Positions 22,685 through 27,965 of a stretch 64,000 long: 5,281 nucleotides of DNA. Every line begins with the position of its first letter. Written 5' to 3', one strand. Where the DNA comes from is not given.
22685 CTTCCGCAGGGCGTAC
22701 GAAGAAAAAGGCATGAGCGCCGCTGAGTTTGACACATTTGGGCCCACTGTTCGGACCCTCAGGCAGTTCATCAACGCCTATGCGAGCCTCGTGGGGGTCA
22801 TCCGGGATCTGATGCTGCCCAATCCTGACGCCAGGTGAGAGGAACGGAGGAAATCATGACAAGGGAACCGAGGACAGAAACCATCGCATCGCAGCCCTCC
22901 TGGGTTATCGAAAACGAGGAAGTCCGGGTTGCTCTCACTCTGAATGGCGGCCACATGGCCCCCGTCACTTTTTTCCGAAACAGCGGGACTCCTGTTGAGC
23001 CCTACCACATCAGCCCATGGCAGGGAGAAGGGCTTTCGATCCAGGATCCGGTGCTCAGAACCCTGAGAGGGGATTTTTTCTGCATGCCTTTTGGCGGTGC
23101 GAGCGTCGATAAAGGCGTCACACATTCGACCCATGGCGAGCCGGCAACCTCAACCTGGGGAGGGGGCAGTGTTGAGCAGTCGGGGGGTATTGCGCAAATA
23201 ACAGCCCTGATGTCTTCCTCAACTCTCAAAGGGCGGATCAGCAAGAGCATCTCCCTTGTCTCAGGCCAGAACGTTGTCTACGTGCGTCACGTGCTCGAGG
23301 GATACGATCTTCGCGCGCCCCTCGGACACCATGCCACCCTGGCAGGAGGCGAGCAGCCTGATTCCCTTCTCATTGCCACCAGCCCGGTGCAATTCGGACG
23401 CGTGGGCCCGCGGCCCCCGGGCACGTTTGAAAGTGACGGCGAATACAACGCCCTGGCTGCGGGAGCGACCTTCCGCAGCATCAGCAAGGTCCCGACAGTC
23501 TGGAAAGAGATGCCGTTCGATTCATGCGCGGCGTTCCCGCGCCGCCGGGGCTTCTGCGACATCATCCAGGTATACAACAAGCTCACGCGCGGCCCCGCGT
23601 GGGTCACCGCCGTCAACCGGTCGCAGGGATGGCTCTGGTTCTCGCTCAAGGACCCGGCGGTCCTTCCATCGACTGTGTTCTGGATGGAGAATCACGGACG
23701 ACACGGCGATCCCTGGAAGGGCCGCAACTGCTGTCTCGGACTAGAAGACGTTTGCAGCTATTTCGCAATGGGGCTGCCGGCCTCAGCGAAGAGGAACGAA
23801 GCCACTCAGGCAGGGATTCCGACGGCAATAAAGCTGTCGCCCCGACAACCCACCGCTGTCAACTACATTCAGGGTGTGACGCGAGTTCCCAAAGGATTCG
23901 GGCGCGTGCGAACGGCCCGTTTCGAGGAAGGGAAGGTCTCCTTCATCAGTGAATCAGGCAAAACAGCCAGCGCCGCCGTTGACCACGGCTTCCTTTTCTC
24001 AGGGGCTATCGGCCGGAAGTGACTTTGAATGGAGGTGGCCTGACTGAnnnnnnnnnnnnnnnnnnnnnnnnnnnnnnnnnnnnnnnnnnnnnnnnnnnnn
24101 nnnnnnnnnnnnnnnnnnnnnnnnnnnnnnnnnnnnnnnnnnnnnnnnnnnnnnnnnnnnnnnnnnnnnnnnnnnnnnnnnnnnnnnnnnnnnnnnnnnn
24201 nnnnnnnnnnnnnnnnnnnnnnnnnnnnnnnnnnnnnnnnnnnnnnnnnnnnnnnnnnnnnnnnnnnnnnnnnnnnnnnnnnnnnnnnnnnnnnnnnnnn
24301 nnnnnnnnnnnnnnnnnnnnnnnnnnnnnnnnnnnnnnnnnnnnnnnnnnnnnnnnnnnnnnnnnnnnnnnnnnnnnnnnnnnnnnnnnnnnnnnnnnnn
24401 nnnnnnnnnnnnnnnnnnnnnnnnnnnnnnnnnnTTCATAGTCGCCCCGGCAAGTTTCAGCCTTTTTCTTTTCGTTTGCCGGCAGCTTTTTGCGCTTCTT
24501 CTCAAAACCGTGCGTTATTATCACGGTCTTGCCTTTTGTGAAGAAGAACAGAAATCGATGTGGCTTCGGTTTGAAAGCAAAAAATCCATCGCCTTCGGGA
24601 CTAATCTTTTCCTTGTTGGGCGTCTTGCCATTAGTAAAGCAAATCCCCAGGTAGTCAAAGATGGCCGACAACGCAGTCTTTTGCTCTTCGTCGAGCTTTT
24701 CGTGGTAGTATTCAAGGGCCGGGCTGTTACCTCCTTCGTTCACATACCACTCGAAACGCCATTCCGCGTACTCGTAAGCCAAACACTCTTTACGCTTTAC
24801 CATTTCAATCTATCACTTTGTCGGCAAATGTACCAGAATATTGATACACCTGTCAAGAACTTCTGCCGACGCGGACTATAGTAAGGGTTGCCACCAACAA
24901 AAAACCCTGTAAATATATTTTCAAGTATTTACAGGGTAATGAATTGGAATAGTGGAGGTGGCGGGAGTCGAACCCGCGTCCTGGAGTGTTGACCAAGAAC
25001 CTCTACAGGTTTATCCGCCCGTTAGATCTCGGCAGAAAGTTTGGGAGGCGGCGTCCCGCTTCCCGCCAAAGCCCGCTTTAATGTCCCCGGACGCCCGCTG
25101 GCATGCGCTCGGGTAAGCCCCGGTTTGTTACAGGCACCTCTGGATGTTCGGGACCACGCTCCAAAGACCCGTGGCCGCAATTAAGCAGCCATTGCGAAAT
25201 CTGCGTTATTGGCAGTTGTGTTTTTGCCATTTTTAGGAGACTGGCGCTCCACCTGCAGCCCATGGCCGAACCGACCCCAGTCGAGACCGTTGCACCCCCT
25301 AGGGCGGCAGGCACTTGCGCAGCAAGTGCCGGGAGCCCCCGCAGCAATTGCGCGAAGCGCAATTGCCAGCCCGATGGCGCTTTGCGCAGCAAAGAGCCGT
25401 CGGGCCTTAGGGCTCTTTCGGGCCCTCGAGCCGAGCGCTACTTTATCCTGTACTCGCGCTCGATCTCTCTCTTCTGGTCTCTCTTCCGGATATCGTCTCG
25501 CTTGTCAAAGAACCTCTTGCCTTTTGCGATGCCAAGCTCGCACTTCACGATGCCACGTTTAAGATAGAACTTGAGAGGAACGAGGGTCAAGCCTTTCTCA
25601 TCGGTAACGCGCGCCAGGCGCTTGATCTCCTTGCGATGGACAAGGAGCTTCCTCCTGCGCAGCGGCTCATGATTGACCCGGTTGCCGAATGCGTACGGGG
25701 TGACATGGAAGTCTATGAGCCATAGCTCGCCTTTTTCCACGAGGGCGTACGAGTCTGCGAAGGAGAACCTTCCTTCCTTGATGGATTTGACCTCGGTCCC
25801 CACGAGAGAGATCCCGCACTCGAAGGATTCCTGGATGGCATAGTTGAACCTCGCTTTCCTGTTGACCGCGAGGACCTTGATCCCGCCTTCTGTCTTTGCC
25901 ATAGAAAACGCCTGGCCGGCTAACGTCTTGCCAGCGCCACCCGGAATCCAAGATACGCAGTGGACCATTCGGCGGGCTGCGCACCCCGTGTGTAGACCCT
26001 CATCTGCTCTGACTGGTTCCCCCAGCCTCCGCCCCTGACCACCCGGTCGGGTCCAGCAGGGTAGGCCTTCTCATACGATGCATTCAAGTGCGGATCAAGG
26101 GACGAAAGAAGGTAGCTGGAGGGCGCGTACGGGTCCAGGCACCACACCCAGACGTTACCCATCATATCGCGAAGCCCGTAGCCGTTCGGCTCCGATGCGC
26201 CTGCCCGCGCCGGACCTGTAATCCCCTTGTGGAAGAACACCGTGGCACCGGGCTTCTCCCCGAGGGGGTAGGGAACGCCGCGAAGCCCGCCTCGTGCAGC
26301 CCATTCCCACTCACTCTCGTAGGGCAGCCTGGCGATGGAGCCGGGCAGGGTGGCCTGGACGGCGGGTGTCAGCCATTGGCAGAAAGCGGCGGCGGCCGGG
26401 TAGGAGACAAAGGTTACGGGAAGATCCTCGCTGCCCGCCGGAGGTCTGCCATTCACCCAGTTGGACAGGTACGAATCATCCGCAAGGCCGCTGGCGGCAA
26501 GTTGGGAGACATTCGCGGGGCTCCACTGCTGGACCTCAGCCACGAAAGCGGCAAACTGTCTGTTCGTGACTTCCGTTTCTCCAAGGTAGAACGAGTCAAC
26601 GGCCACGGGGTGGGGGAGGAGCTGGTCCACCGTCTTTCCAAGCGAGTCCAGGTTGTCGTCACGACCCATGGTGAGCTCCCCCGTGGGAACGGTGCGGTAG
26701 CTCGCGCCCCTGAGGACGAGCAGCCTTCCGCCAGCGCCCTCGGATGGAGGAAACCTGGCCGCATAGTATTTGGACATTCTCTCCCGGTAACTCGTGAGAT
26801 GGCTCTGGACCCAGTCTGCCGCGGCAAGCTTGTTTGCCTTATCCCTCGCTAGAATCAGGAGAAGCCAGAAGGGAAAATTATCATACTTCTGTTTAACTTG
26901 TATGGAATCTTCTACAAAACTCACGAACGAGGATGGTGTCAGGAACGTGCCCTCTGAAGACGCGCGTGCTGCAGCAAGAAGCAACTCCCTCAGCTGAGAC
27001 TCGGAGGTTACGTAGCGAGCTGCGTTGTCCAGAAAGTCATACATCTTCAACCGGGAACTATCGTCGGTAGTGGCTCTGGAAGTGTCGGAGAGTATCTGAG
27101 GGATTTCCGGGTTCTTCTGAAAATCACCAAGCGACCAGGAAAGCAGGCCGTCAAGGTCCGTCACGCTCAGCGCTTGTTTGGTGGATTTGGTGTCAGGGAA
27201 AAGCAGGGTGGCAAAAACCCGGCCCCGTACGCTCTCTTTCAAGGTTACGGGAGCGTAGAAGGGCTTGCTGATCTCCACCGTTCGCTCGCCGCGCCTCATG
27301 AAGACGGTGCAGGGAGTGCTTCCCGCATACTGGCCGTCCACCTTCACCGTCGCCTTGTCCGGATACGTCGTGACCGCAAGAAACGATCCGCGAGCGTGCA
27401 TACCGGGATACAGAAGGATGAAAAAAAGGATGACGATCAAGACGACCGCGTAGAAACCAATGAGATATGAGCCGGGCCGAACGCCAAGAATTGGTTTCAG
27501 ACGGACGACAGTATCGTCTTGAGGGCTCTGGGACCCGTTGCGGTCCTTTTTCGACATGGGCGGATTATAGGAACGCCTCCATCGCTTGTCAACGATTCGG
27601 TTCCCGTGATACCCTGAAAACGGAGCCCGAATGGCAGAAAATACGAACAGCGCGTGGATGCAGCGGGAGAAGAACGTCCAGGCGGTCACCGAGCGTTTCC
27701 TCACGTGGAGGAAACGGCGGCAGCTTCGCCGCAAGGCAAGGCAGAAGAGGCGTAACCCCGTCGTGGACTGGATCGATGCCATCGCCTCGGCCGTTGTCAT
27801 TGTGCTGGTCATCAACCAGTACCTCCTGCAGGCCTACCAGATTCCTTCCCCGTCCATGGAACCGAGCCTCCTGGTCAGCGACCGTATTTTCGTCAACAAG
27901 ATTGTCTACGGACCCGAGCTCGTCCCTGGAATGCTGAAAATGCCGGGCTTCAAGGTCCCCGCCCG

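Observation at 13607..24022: Kinase-less sugar locus coupling an ABC importer to a FucI-family isomerase, a tungsten-type AOR, a MoaD-like protein and a transaldolase: candidate ferredoxin-linked catabolic route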

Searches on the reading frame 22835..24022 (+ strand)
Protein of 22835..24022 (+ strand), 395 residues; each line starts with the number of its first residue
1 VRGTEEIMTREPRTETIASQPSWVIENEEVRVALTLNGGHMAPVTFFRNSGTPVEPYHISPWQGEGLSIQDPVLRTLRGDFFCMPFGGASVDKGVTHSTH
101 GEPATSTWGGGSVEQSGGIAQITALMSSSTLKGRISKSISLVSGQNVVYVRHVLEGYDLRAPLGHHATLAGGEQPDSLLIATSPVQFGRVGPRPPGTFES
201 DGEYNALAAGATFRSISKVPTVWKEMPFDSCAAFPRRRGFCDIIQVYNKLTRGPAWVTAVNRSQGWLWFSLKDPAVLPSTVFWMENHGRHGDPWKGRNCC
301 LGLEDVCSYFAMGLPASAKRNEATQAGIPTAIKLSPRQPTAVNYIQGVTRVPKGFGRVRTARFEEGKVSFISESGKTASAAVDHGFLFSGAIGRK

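Call 3: search_protein_families(library=pfam, proteins=[window:22835-24022:+], max_evalue=0.01)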
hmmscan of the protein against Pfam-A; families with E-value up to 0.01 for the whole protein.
window:22835-24022:+ (395 aa): 0 families

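Call 4: search_protein_families(library=ncbifam, proteins=[window:22835-24022:+], max_evalue=0.01)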
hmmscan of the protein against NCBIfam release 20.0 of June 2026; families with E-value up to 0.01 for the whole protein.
window:22835-24022:+ (395 aa): 0 families

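Call 10: find_homologous_proteins(query=window:22856-24022:+)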
Query window:22856-24022:+ (388 aa): 2236 proteins with E <= 0.001 among 8000 candidates; the best 120 are listed.
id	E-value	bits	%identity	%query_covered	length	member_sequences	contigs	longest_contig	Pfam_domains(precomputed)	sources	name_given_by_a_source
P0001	1.0e-248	843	93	100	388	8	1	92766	-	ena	-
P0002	9.4e-233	791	87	100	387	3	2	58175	-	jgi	jgi:hypothetical protein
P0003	3.2e-227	772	84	99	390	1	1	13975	-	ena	-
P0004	1.7e-212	724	79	99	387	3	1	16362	-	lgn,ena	-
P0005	5.0e-212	722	77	99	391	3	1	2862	-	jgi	jgi:hypothetical protein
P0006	5.6e-209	712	76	99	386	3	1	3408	-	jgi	jgi:hypothetical protein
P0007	1.4e-208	711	76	99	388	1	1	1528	-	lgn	-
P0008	4.5e-207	706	76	99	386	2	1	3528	-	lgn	-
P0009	4.6e-207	706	75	99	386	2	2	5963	-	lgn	-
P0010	7.5e-206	702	76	99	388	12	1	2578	-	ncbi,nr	ncbi:MAG TPA: hypothetical protein VFB30_18780 [Spirochaetia bacterium]|nr:hypothetical protein [Spi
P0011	1.4e-205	701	76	99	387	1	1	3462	-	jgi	jgi:hypothetical protein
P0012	7.7e-204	695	74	99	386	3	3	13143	-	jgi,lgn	jgi:hypothetical protein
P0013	8.7e-203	692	74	99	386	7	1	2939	-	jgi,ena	-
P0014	1.1e-202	692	73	99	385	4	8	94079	-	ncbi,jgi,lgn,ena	-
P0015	1.4e-202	691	73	99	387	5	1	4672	-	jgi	jgi:hypothetical protein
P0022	1.7e-180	619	66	98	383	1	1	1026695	-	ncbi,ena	-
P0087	2.6e-128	447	50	99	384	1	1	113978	-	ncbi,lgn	ncbi:MAG: hypothetical protein ACE15C_01850 [Phycisphaerae bacterium]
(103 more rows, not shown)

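Call 11: find_encoding_contigs(protein=P0022, flank=10000, max_places=3)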
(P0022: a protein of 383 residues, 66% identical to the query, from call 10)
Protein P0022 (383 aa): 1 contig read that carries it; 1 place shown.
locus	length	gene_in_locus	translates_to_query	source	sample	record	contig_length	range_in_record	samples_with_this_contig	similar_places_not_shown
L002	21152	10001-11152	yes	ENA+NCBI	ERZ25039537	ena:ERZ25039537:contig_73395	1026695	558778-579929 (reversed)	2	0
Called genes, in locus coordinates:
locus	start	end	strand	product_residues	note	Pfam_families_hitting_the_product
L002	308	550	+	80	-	-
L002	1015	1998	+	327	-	PF01408:GFO_IDH_MocA, PF02894:GFO_IDH_MocA_C, PF22725:GFO_IDH_MocA_C3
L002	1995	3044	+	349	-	PF08240:ADH_N, PF16912:Glu_dehyd_C (weak), PF00107:ADH_zinc_N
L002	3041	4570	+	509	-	PF00370:FGGY_N, PF02782:FGGY_C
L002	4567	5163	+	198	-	PF06560:GPI, PF00190:Cupin_1 (weak)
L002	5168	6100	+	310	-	PF00389:2-Hacid_dh, PF02826:2-Hacid_dh_C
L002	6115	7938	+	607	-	PF02730:AFOR_N, PF01314:AFOR_C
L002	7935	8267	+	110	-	PF02597:ThiS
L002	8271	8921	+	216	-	PF01081:Aldolase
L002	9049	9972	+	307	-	PF01208:URO-D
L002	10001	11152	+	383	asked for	-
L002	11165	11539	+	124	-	PF08818:DUF1801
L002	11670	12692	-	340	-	PF08240:ADH_N, PF16912:Glu_dehyd_C (weak), PF00107:ADH_zinc_N, PF13602:ADH_zinc_N_2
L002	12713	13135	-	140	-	PF03928:HbpS-like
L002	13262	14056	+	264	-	PF00106:adh_short, PF08659:KR, PF13561:adh_short_C2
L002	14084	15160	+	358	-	PF07470:Glyco_hydro_88, PF07221:GlcNAc_2-epim (faint)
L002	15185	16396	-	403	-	PF00909:Ammonium_transp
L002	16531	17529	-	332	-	PF00248:Aldo_ket_red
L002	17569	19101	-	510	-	PF00370:FGGY_N, PF02782:FGGY_C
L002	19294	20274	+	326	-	-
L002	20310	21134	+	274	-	PF08220:HTH_DeoR, PF08279:HTH_11 (weak), PF00455:DeoRC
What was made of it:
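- Closest known: Archaeal and bacterial AOR-family enzymes of sugar metabolism. Same: A related cluster, L002, couples AOR-ThiS with a KDPG-type aldolase (call 11).
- A related pair sits with a KDPG-type aldolase in L002 (call 11).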

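Call 12: find_encoding_contigs(protein=P0087, flank=10000, max_places=3)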
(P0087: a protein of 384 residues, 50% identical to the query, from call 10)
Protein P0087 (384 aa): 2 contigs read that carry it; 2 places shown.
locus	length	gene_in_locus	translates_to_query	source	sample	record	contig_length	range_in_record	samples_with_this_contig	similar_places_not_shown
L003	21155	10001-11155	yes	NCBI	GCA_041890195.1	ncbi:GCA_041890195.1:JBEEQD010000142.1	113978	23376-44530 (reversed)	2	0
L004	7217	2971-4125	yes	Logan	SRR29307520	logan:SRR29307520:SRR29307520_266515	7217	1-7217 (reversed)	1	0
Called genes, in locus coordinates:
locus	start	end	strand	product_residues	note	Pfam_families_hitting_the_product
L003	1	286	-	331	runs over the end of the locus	PF01058:Oxidored_q6, PF14720:NiFe_hyd_SSU_C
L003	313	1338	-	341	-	-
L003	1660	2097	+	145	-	-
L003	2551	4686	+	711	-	PF02922:CBM_48, PF00128:Alpha-amylase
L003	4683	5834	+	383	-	PF00924:MS_channel_2nd, PF21082:MS_channel_3rd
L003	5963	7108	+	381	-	PF13243:SQHop_cyclase_C (faint)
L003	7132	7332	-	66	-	-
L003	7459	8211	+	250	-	PF02522:Antibiotic_NAT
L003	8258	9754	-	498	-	PF13646:HEAT_2 (faint)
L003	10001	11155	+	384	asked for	-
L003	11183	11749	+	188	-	PF13098:Thioredoxin_2 (weak)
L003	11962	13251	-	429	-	PF01011:PQQ (faint), PF13360:PQQ_2, PF13570:Beta-prop_ACSF4 (faint)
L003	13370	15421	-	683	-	PF13360:PQQ_2 (weak)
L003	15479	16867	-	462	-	-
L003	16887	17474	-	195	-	PF03162:Y_phosphatase2, PF13350:Y_phosphatase3, PF22741:PTP-NADK, PF22784:PTP-SAK (weak), PF22785:Tc-R-P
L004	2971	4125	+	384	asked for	-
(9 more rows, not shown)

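Call 13: find_encoding_contigs(protein=P0014, flank=10000, max_places=3)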
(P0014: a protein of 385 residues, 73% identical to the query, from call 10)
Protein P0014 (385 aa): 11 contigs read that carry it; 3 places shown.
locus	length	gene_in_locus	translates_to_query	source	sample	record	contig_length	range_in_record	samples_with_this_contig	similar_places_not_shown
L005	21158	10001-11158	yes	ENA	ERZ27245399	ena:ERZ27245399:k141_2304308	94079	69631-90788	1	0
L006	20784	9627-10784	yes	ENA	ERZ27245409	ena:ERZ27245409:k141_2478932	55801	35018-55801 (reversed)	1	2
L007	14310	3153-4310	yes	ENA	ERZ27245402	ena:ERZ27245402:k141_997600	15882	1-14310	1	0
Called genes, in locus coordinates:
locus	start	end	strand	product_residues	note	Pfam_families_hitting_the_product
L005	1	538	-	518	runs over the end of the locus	PF00005:ABC_tran, PF02463:SMC_N (weak), PF13304:AAA_21 (faint), PF00005:ABC_tran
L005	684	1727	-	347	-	PF13407:Peripla_BP_4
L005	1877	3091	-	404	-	PF00724:Oxidored_FMN (weak), PF00070:Pyr_redox (faint), PF01266:DAO (faint), PF03486:HI0933_like (faint), PF07992:Pyr_redox_2, PF12831:FAD_oxidored (weak), PF13450:NAD_binding_8 (weak), PF13738:Pyr_redox_3 (faint)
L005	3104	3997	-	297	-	PF00724:Oxidored_FMN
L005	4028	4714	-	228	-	PF00392:GntR, PF07729:FCD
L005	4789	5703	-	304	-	PF01261:AP_endonuc_2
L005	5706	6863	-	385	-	PF01408:GFO_IDH_MocA, PF03447:NAD_binding_3, PF22725:GFO_IDH_MocA_C3, PF02894:GFO_IDH_MocA_C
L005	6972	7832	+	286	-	PF00106:adh_short, PF08659:KR, PF23441:SDR (weak), PF13561:adh_short_C2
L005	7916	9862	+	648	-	-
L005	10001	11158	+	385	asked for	-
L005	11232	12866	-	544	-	PF00795:CN_hydrolase, PF02540:NAD_synthase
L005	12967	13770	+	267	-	-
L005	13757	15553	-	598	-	PF00111:Fer2, PF17650:RACo_linker, PF17651:Raco_middle, PF14574:RACo_C_ter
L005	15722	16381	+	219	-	-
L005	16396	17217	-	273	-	PF00561:Abhydrolase_1, PF12146:Hydrolase_4, PF12697:Abhydrolase_6, PF00326:Peptidase_S9 (faint)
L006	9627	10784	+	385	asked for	-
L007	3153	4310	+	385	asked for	-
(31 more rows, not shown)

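Call 51: predict_structure(alignment_id=A2)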
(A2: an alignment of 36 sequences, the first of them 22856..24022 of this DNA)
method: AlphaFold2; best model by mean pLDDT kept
length: 388 residues; sequences in the alignment: 36
mean_pLDDT: 94.0   pTM: 0.93
mean pLDDT of the five models: 94.0, 92.8, 92.4, 90.9, 90.5
residues with pLDDT >= 90: 346; 70-90: 31; 50-70: 7; < 50: 4
segments of 3 or more residues with pLDDT < 50: none
pLDDT, mean of each block of 10 residues (from residue 1): 91 96 97 97 97 92 92 96 94 96 93 97 95 98 98 97 94 96 75 69 95 94 95 94 93 97 97 96 88 97 95 94 97 98 98 97 98 98 81
secondary structure, 60 per line:
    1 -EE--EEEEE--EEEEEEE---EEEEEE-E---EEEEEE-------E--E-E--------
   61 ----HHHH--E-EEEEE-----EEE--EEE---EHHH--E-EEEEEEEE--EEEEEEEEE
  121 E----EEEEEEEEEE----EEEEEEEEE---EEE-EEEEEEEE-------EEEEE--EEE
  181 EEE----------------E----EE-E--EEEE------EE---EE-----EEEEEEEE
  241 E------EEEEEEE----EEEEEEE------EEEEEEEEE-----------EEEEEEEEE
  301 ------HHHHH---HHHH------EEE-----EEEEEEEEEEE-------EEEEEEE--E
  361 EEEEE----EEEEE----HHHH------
elements in order: E6-10 E13-19 E23-28 E34-39 H65-68 E73-77 E83-85 E88-90 E102-109 E112-121 E126-135 E140-148 E152-154 E156-163 E171-175 E178-183 E211-214 E233-241 E248-254 E259-265 E272-280 E292-300 H307-311 H315-318 E325-327 E333-343 E351-357 E360-365 E370-374 H379-382
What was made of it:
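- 22856..24022 (+): Mutarotase-fold (aldose 1-epimerase-like) protein, a distant relative of DUF4432. AF2 pLDDT 94 (call 51).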

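Call 55: fold_search(model_id=the predicted structure, library=pdb)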
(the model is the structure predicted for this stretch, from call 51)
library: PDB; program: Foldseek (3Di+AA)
matches with E <= 10: 778; with E <= 0.001: 59
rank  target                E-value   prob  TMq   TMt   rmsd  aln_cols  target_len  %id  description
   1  3nre_A                2.0e-11  1.00  0.53  0.69   5.2       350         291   14  Crystal structure of a Putative aldose 1-epimerase (b2544) from ESCHERICHIA COLI K12 at 1.59 A resolution (released 2010-09-15)
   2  3ty1_A                4.3e-11  1.00  0.58  0.58   6.0       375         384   12  Crystal structure of a putative aldose 1-epimerase (KPN_04629) from Klebsiella pneumoniae subsp. pneumoniae MGH 78578  (released 2011-12-28)
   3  3mwx_A                2.0e-10  1.00  0.58  0.69   5.6       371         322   11  Crystal structure of a putative galactose mutarotase (BSU18360) from BACILLUS SUBTILIS at 1.45 A resolution (released 2010-07-07)
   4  3q1n                  2.3e-10  1.00  0.51  0.64   6.3       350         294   11  Crystal structure of a galactose mutarotase-like protein (LSEI_2598) from Lactobacillus casei ATCC 334 at 1.61 A resolut (released 2011-01-19)
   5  3dcd_A                3.1e-10  1.00  0.51  0.63   6.3       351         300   11  X-ray structure of the galactose mutarotase related enzyme Q5FKD7 from Lactobacillus acidophilus at the resolution 1.9 (released 2008-07-29)
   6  4bze_B                5.4e-10  1.00  0.58  0.69   5.6       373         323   11  Crystal structure of galactose mutarotase GalM from Bacillus subtilis (released 2014-08-13)
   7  2hta_A                1.0e-09  1.00  0.54  0.68   5.7       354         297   10  Crystal Structure of a putative mutarotase (YeaD) from Salmonella typhimurium in orthorhombic form (released 2007-01-23)
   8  2htb_A                1.3e-09  1.00  0.56  0.71   4.9       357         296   10  Crystal Structure of a putative mutarotase (YeaD) from Salmonella typhimurium in monoclinic form (released 2007-01-23)
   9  5cd6_A                4.8e-09  1.00  0.51  0.36   7.0       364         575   10  Crystal structure of a TPR-domain containing protein (BDI_1685) from Parabacteroides distasonis ATCC 8503 at 2.26 A re (released 2015-07-29)
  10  1snz_B                1.9e-08  1.00  0.49  0.55   7.7       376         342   10  Crystal structure of apo human galactose mutarotase (released 2004-03-30)
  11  2ciq                  3.5e-08  1.00  0.51  0.67   5.4       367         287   11  Structure-based functional annotation: Yeast ymr099c codes for a D- hexose-6-phosphate mutarotase. (released 2006-07-11)
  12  1jov                  4.1e-08  1.00  0.53  0.74   5.4       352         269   10  Crystal Structure Analysis of HI1317 (released 2003-06-24)
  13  5mg3_C                4.1e-08  1.00  0.41  0.36   7.9       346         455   12  EM fitted model of bacterial holo-translocon (released 2016-12-28)
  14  2cir                  4.5e-08  1.00  0.52  0.67   5.3       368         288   11  Structure-based functional annotation: Yeast ymr099c codes for a D- hexose-6-phosphate mutarotase. Complex with glucose- (released 2006-07-12)
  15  4rnl_B                5.9e-08  1.00  0.53  0.58   6.7       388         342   13  The crystal structure of a possible galactose mutarotase from Streptomyces platensis subsp. rosaceus (released 2014-11-26)
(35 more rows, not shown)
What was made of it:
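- On Aldose 1-epimerase (mutarotase) fold / DUF4432: Foldseek E from 2e-11 to 1e-9 against 3nre, 3ty1, 3mwx and 4bze, on a model of pLDDT 94 (calls 51, 55).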

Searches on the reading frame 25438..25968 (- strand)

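Call 54: search_protein_families(library=pfam, proteins=[window:25438-25968:-], max_evalue=0.0001)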
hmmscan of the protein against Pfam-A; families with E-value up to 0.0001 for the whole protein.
window:25438-25968:- (176 aa): 1 family
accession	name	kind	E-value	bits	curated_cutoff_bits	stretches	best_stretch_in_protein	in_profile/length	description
PF01668.23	SmpB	-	1.4e-57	194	27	1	34-174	2-142/143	SmpB protein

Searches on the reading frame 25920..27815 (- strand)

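Call 54: search_protein_families(library=pfam, proteins=[window:25920-27815:-], max_evalue=0.0001)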
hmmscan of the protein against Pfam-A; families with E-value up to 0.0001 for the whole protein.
window:25920-27815:- (631 aa): 2 families
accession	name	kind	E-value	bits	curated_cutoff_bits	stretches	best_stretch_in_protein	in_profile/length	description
PF03781.23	FGE-sulfatase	-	2.9e-41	142.3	23.3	1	375-627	7-254/255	Sulfatase-modifying factor enzyme 1-like domain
PF08308.17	PEGA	-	3.9e-10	39.9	20.8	1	146-191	4-50/71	PEGA domain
